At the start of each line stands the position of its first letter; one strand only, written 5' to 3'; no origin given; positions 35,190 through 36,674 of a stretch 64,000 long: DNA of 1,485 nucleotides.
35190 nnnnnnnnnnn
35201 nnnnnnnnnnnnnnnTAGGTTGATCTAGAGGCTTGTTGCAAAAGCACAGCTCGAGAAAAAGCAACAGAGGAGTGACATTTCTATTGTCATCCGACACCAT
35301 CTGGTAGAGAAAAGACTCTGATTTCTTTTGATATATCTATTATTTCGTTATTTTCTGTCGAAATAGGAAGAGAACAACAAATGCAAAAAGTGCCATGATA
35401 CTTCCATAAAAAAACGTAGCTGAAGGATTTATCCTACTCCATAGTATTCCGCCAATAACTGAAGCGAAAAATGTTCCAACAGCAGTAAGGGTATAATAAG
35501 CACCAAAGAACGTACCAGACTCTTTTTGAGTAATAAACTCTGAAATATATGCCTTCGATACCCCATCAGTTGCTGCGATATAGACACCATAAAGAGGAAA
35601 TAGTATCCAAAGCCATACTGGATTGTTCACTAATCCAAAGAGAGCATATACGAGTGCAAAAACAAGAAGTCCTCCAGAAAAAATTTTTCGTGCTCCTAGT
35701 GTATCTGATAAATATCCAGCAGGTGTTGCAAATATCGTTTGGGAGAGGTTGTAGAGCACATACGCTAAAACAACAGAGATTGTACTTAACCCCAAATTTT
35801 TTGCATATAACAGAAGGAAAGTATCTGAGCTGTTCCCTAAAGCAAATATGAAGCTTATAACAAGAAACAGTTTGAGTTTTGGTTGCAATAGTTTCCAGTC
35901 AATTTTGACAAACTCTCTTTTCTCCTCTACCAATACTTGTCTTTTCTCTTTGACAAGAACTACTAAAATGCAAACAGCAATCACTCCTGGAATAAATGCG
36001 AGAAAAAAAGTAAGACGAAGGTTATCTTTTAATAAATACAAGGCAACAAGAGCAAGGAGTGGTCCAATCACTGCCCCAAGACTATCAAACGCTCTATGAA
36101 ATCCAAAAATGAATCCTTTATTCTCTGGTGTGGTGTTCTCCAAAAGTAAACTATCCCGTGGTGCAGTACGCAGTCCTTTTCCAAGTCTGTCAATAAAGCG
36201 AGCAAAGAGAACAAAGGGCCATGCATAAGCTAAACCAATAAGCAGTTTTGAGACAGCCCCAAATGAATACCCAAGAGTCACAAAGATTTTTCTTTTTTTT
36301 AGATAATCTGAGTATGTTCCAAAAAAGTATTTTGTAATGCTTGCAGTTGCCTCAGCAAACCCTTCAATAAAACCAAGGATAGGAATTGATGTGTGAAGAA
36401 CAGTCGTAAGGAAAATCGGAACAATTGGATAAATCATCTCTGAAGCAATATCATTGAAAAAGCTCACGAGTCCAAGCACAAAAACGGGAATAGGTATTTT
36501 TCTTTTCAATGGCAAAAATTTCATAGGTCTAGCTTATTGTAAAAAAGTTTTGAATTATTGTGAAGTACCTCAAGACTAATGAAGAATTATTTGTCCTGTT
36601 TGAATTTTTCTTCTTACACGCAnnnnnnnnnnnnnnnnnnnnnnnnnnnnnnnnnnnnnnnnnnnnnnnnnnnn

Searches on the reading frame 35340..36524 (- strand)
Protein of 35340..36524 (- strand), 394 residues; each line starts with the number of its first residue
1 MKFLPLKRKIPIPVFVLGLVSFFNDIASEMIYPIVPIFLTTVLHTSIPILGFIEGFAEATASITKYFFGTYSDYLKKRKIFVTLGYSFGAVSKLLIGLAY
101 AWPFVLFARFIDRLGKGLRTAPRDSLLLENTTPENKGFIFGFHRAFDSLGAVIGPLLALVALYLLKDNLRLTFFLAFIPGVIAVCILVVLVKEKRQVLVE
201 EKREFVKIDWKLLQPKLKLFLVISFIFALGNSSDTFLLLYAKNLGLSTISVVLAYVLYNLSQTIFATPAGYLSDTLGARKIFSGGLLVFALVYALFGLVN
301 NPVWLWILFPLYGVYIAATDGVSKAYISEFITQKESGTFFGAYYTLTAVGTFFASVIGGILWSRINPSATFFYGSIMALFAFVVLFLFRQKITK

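Call 49: search_protein_families(library=ncbifam, proteins=[window:35340-36524:-], max_evalue=1e-10)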
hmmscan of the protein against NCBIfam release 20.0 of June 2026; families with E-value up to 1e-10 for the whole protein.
window:35340-36524:- (394 aa): 5 families
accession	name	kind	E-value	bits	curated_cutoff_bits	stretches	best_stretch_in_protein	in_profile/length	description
TIGR00880.1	2_A_01_02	superfamily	7e-18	65.1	131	1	256-388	5-137/141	multidrug resistance protein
TIGR00881.1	2A0104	subfamily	6.8e-15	55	407.75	0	241-391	29-174/379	phosphoglycerate transporter protein PgtP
NF012174.0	tet_MFS_A_B_C_D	equivalog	1.6e-14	53.6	475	0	256-389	47-179/382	Tet(A)/Tet(B)/Tet(C) family tetracycline efflux MFS transporter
TIGR00899.1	2A0120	subfamily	1.9e-13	50.3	522.3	1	19-388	4-373/375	sugar efflux transporter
TIGR00883.1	2A0106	subfamily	2.1e-11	43.5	443.45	1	93-379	79-397/400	metabolite/H+ symporter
